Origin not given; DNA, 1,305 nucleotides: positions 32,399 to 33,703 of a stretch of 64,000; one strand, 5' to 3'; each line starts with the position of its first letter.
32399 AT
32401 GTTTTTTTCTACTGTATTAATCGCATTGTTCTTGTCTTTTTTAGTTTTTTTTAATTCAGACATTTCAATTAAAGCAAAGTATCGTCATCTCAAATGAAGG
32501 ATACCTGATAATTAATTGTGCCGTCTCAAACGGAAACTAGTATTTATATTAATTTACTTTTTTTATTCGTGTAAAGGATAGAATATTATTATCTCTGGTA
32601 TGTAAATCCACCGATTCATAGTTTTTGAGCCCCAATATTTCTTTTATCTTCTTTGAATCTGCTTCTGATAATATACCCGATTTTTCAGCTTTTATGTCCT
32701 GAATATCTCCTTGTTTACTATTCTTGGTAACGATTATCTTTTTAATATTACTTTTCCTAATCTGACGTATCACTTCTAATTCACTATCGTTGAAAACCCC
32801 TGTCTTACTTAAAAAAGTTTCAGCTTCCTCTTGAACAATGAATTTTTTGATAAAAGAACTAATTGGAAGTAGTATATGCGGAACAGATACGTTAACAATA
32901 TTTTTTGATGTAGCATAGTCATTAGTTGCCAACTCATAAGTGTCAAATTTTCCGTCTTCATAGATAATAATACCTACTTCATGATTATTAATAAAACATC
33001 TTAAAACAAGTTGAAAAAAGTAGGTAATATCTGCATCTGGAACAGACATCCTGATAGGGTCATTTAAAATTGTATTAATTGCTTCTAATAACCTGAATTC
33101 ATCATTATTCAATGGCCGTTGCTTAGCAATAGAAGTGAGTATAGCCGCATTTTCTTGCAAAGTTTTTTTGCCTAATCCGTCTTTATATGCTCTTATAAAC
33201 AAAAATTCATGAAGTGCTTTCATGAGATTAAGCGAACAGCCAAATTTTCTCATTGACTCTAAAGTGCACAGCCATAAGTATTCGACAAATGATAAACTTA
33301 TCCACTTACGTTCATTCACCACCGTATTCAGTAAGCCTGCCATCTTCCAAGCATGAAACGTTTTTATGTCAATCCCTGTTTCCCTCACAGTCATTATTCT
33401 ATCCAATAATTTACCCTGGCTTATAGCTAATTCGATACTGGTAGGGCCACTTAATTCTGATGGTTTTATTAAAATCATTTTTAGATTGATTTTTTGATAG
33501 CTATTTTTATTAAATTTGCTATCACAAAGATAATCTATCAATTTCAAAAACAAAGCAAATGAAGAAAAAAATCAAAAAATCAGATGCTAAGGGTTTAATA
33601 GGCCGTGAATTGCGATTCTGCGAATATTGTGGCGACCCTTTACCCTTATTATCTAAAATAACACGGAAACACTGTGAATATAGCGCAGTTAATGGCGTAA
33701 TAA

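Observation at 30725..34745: Compact AT-rich element next to tRNA-Gln: a large serine recombinase plus a set of unrecognisable genes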

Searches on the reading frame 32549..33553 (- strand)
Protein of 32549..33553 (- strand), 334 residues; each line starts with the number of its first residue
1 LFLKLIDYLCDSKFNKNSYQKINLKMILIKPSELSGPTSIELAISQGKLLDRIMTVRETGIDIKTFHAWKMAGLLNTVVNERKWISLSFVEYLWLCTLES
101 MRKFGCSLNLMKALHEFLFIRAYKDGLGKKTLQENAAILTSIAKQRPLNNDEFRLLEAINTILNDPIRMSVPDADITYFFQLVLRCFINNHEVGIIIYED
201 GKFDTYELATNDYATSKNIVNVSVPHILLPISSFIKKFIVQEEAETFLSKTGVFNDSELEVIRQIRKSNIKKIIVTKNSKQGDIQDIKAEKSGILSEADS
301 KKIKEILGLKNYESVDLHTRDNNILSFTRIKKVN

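Call 5: search_protein_families(library=pfam, proteins=[window:32549-33553:-], max_evalue=0.1)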
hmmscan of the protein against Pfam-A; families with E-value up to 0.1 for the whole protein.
window:32549-33553:- (334 aa): 0 families

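Call 7: search_protein_families(library=phrogs, proteins=[window:32549-33553:-], max_evalue=0.1)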
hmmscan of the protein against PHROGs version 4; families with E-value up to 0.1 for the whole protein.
window:32549-33553:- (334 aa): 0 families

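Call 8: search_protein_families(library=ncbifam, proteins=[window:32549-33553:-], max_evalue=0.1)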
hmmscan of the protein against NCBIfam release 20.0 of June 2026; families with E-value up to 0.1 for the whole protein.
window:32549-33553:- (334 aa): 0 families

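Call 9: search_protein_families(library=padloc, proteins=[window:32549-33553:-], max_evalue=0.1)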
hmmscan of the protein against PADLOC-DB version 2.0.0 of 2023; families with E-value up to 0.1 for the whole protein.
window:32549-33553:- (334 aa): 0 families

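Call 27: find_homologous_proteins(query=window:32549-33478:-, max_evalue=0.001)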
Query window:32549-33478:- (309 aa): 35 proteins with E <= 0.001 among 1577 candidates.
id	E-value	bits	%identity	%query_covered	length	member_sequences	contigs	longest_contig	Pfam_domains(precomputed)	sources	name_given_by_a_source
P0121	4.8e-197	671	100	100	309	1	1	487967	-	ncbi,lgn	-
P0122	5.8e-177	605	90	100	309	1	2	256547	-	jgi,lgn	jgi:hypothetical protein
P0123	4.4e-115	402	59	100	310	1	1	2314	-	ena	-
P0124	6.1e-115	402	60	99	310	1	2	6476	-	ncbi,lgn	-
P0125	2.5e-103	364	55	100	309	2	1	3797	-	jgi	jgi:hypothetical protein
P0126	6.5e-103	362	55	96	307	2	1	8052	-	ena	-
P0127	2.4e-102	360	62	85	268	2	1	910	-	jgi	jgi:hypothetical protein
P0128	1.2e-96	342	54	99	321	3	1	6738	-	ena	-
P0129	6.0e-96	339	53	99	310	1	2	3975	-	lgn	-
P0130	2.1e-95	338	52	99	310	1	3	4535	-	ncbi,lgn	-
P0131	2.1e-94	334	52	99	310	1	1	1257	-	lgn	-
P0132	3.1e-94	334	51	98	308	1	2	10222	-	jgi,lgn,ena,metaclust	metaclust:\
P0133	5.7e-94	333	50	98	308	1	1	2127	-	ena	-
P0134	2.6e-93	331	50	98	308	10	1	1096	-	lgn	-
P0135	2.8e-93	331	52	99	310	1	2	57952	-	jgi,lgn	jgi:hypothetical protein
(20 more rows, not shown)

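Call 28: find_encoding_contigs(protein=P0122, flank=10000, max_places=4)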
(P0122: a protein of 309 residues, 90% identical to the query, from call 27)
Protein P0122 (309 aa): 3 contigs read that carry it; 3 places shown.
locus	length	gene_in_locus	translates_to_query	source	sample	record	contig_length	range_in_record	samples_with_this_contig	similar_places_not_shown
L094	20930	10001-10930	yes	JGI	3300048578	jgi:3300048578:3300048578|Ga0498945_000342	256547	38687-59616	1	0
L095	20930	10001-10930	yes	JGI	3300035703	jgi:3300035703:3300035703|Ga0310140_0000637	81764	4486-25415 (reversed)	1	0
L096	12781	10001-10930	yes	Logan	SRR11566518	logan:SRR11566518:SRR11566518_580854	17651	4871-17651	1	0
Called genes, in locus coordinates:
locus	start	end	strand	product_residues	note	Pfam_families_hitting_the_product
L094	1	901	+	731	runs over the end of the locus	PF00933:Glyco_hydro_3, PF01915:Glyco_hydro_3_C, PF14310:Fn3-like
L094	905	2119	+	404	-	-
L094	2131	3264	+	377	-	PF16153:DUF4861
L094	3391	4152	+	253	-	PF00106:adh_short, PF08659:KR, PF13561:adh_short_C2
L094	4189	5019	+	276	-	PF04962:KduI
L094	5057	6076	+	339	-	PF00294:PfkB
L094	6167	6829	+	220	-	PF01081:Aldolase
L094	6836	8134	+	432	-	PF07690:MFS_1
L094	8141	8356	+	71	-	-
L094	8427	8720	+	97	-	-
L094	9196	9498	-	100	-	-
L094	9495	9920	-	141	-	-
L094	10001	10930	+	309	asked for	-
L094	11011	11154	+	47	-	-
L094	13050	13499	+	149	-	PF02566:OsmC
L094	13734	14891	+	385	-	PF20510:HgmA_N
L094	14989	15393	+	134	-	-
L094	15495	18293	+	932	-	-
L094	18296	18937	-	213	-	-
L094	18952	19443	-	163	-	PF04542:Sigma70_r2, PF08281:Sigma70_r4_2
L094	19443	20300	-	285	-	PF01963:TraB_PrgY_gumN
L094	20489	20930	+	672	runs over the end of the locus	PF00989:PAS, PF13426:PAS_9, PF02518:HATPase_c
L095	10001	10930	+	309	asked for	-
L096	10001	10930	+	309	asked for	-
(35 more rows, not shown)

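Call 35: search_protein_families(library=pfam, proteins=[L094:8141-8356:+, L094:8427-8720:+], max_evalue=1)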
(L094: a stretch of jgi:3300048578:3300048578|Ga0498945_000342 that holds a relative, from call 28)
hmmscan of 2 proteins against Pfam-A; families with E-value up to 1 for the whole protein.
L094:8141-8356:+ (71 aa): 0 families

L094:8427-8720:+ (97 aa): 0 families

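Call 41: find_related_loci(query=A1, collection=metagenome_contigs, flank=9000)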
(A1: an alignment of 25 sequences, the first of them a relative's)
Query A1 (309 aa) in metagenome_contigs; peptide patterns used: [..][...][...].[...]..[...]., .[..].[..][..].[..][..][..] (x = any residue, [..] = any of these).
312 stretches matched a pattern; 44 encode a relative of the query (tblastn E <= 1e-3); 43 distinct loci.
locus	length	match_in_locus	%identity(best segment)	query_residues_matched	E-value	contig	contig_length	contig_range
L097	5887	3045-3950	55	4-308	5e-109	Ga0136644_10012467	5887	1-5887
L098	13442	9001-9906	53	4-308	1e-103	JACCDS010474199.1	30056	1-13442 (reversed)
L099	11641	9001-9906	53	4-308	7e-103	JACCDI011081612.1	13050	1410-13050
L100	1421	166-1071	54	4-308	1e-109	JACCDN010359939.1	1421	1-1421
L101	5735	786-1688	51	4-307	2e-101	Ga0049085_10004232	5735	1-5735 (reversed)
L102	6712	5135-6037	51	4-307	2e-101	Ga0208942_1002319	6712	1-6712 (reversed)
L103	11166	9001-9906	52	4-308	5e-101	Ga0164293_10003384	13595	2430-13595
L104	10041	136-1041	52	4-308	1e-100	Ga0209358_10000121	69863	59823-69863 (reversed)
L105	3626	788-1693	52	4-308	3e-102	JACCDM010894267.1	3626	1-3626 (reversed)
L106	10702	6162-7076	52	1-308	1e-99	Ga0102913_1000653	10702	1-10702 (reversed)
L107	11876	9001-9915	52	1-308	1e-99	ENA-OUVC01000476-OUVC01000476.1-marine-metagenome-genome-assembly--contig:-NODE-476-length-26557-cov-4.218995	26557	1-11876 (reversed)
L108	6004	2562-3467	51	4-308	4e-99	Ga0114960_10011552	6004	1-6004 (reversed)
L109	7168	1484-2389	51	4-308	1e-97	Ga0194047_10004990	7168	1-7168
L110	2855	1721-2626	51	4-308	3e-100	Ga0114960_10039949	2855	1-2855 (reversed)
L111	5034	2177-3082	51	4-308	1e-97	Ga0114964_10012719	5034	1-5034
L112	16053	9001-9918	50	1-308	5e-97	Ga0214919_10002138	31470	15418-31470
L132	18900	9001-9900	50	7-308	6e-96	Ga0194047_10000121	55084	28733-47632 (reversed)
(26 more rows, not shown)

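Call 50: predict_structure(alignment_id=A2)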
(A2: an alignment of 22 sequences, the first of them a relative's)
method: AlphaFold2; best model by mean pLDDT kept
length: 309 residues; sequences in the alignment: 22
mean_pLDDT: 73.9   pTM: 0.67
mean pLDDT of the five models: 73.9, 72.7, 70.9, 69.7, 69.6
residues with pLDDT >= 90: 76; 70-90: 123; 50-70: 41; < 50: 69
segments of 3 or more residues with pLDDT < 50: 186-193, 225-229, 243-248, 262-272, 274-309
pLDDT, mean of each block of 10 residues (from residue 1): 85 78 89 88 92 72 93 89 93 91 90 90 88 92 86 92 86 85 58 54 85 83 56 54 48 57 43 48 45 40 40
secondary structure, 60 per line:
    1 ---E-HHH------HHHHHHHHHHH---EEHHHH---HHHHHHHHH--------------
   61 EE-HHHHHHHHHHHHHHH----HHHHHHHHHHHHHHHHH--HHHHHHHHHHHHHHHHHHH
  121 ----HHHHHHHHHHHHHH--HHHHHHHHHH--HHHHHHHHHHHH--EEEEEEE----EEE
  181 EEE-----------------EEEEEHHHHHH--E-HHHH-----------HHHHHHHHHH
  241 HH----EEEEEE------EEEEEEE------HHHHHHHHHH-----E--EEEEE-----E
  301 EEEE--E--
elements in order: H15-25 H31-34 H38-46 H64-78 H83-99 H102-120 H125-138 H141-150 H153-164 E167-173 E178-183 E201-205 H206-211 H216-219 H231-242 E247-252 E259-265 H272-281 E290-294 E300-304

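Call 54: fold_search(model_id=the predicted structure, library=pdb)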
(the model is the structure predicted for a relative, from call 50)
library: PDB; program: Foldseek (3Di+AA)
matches with E <= 10: 117; with E <= 0.001: 0
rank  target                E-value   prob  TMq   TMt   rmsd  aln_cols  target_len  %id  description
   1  5d90_B                1.2e-01  0.91  0.19  0.45  18.3       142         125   15  Crystal structure of HiNmlR, a MerR family regulator lacking the sensor domain, bound to promoter DNA (released 2016-06-29)
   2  5d90_A                1.4e-01  0.89  0.19  0.44  18.4       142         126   15  Crystal structure of HiNmlR, a MerR family regulator lacking the sensor domain, bound to promoter DNA (released 2016-06-29)
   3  5d90_C                4.2e-01  0.87  0.19  0.43  14.3       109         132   17  Crystal structure of HiNmlR, a MerR family regulator lacking the sensor domain, bound to promoter DNA (released 2016-06-29)
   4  5d8c_A                4.2e-01  0.75  0.19  0.44  16.8       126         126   16  Crystal structure of HiNmlR, a MerR family regulator lacking the sensor domain, bound to promoter DNA (released 2016-06-29)
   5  4r4e_A                4.7e-01  0.98  0.20  0.66   2.5        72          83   12  Structure of GlnR-DNA complex (released 2015-03-04)
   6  5d8c_B                5.0e-01  0.72  0.19  0.43  16.8       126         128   16  Crystal structure of HiNmlR, a MerR family regulator lacking the sensor domain, bound to promoter DNA (released 2016-06-29)
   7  7dr6_G                8.1e-01  0.18  0.15  0.22  15.8       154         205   13  PA28alpha-beta in complex with immunoproteasome (released 2021-01-20)
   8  4r24_B                9.0e-01  0.95  0.21  0.67   2.0        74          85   12  Complete dissection of B. subtilis nitrogen homeostatic circuitry (released 2015-03-04)
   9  4r22_B                1.1e+00  0.93  0.20  0.67   1.9        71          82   11  TnrA-DNA complex (released 2015-03-04)
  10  3qao                  1.1e+00  0.41  0.19  0.38  13.8       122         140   16  The crystal structure of the N-terminal domain of a MerR-like transcriptional regulator from Listeria monocytogenes EGD- (released 2011-01-26)
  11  5af3_A                1.1e+00  0.33  0.18  0.26  16.2       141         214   13  X-RAY CRYSTAL STRUCTURE OF RV2018 FROM MYCOBACTERIUM TUBERCULOSIS (released 2016-01-27)
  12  5msj_B                1.1e+00  0.12  0.14  0.20  17.1       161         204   14  Mouse PA28alpha (released 2017-09-13)
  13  3d70_A                1.1e+00  0.12  0.17  0.19  24.0       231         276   11  Crystal structure of E253A mutant of BMRR bound to 22-bp oligonucleotide (released 2008-08-26)
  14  4p9f_A                1.3e+00  0.06  0.11  0.14  14.5       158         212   13  E. coli McbR/YncC (released 2015-01-14)
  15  4r4e_B                1.4e+00  0.82  0.19  0.63   2.6        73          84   11  Structure of GlnR-DNA complex (released 2015-03-04)
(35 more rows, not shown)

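Call 87: search_solved_structures(query=A2, max_evalue=1)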
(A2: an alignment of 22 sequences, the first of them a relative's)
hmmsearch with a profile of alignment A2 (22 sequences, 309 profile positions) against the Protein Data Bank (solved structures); distinct sequences matched with E-value up to 1: 0.

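Call 92: search_protein_families(library=pfam, proteins=[L132:1429-2844:-, L132:2862-4454:-, L132:4474-5946:-, L132:5961-8111:-, L132:8442-8903:+, L112:12102-13535:-, L112:13692-14681:-, L132:11898-13160:+, L098:5646-8144:-, L098:4496-5659:-], max_evalue=0.00001)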
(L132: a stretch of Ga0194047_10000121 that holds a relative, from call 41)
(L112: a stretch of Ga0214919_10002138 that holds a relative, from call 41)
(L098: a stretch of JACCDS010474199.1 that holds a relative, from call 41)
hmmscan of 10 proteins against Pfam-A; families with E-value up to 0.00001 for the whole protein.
L132:1429-2844:- (471 aa): 3 families
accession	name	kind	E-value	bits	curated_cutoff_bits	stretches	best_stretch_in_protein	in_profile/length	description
PF00884.28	Sulfatase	-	1.4e-59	202.3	25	1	35-361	1-299/301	Sulfatase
PF16347.10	SGSH_C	-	7e-12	46.2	29.3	1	321-439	11-134/154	N-sulphoglucosamine sulphohydrolase, C-terminal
PF01663.27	Phosphodiest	-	4.7e-10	40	23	1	59-307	19-229/342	Type I phosphodiesterase / nucleotide pyrophosphatase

L132:2862-4454:- (530 aa): 3 families
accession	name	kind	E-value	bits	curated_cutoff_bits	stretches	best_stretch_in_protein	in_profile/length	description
PF00884.28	Sulfatase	-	2.3e-44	152.3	25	1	31-314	1-300/301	Sulfatase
PF16347.10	SGSH_C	-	5.2e-16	59.6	29.3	1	272-336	10-74/154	N-sulphoglucosamine sulphohydrolase, C-terminal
PF01663.27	Phosphodiest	-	2.8e-08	34.2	23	0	230-280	187-237/342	Type I phosphodiesterase / nucleotide pyrophosphatase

L132:4474-5946:- (490 aa): 2 families
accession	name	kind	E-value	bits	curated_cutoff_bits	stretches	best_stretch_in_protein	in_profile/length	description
PF00884.28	Sulfatase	-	3.3e-44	151.9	25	1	35-330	1-300/301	Sulfatase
PF16347.10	SGSH_C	-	2.3e-21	77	29.3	2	286-360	8-82/154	N-sulphoglucosamine sulphohydrolase, C-terminal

L132:5961-8111:- (716 aa): 2 families
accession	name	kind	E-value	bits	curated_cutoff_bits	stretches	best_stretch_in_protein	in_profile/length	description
PF02065.24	Melibiase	-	1.1e-10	41.5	27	1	330-454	68-192/347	Melibiase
PF16499.11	Melibiase_2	-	4.3e-08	33.2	23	0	312-377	25-96/284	Alpha galactosidase A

L132:8442-8903:+ (153 aa): 0 families

L112:12102-13535:- (477 aa): 4 families
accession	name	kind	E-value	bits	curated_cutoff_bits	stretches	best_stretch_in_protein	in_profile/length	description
PF00308.24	Bac_DnaA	-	1.7e-58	197.8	23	1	138-299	1-161/162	Bacterial DnaA ATPAse domain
PF08299.17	Bac_DnaA_C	-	4.6e-30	103.9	31.5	1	383-451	1-69/69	Bacterial dnaA protein helix-turn-helix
PF11638.13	DnaA_N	-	1.1e-16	60.7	24.6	1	8-67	3-63/65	DnaA N-terminal domain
PF01695.23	IstB_IS21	-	4.5e-10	39.9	24.1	1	175-278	95-195/238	IstB-like ATP binding protein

L112:13692-14681:- (329 aa): 1 family
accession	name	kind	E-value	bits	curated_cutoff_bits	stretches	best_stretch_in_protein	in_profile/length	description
PF00149.33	Metallophos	-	8.1e-19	69.2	21.5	1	60-275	2-190/191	Calcineurin-like phosphoesterase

L132:11898-13160:+ (420 aa): 0 families

L098:5646-8144:- (832 aa): 2 families
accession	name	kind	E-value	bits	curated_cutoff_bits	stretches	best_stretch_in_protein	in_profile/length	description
PF02384.22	N6_Mtase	-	2e-37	129.6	20.4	1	117-393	5-308/311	N-6 DNA Methylase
PF05175.20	MTS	-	5.4e-07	29.8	23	1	185-288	62-155/170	Methyltransferase small domain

L098:4496-5659:- (387 aa): 0 families

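Call 93: search_protein_representatives(alignment_id=A2)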
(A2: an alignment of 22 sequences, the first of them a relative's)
Query: 22 sequences, 309 profile positions. Proteins with E-value up to 0.001 (for the whole library): 1321; up to 1e-10: 542; up to 1e-30: 70. The best 150 are listed.
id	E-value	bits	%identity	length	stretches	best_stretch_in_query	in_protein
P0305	8.3e-140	481.6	-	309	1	1-308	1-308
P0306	9.6e-131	451.8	-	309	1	1-308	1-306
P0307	3.1e-115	400.9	-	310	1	1-307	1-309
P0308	6.9e-95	334.1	-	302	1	1-308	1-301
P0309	4.3e-91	321.6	-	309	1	2-307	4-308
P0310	2.9e-72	259.7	-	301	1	13-307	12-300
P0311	2.1e-69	250.4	-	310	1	2-307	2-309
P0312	6.1e-69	248.8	-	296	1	16-305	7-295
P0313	1.2e-68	247.9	-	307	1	35-308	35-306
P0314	2.5e-68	246.8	-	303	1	40-308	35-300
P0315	2.8e-67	243.4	-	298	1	34-305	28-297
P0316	5.8e-66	239.1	-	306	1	28-306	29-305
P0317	2.1e-64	233.9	-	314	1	12-308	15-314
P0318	2.2e-62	227.3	-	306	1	38-307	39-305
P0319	2.8e-60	220.4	-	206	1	163-308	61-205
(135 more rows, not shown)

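Call 103: find_related_loci(query=A2, collection=viral_contigs, flank=10000)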
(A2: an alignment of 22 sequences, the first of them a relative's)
Query A2 (309 aa) in viral_contigs; peptide patterns used: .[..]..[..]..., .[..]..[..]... (x = any residue, [..] = any of these).
7 stretches matched a pattern, but none encodes a relative of the query by tblastn (E <= 1e-3).

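Call 105: search_dna_similar(query=window:32549-33478:-, collection=plasmids, mode=protein, max_evalue=0.001, max_rows=10)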
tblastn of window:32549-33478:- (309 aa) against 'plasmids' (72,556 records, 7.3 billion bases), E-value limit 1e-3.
No match.
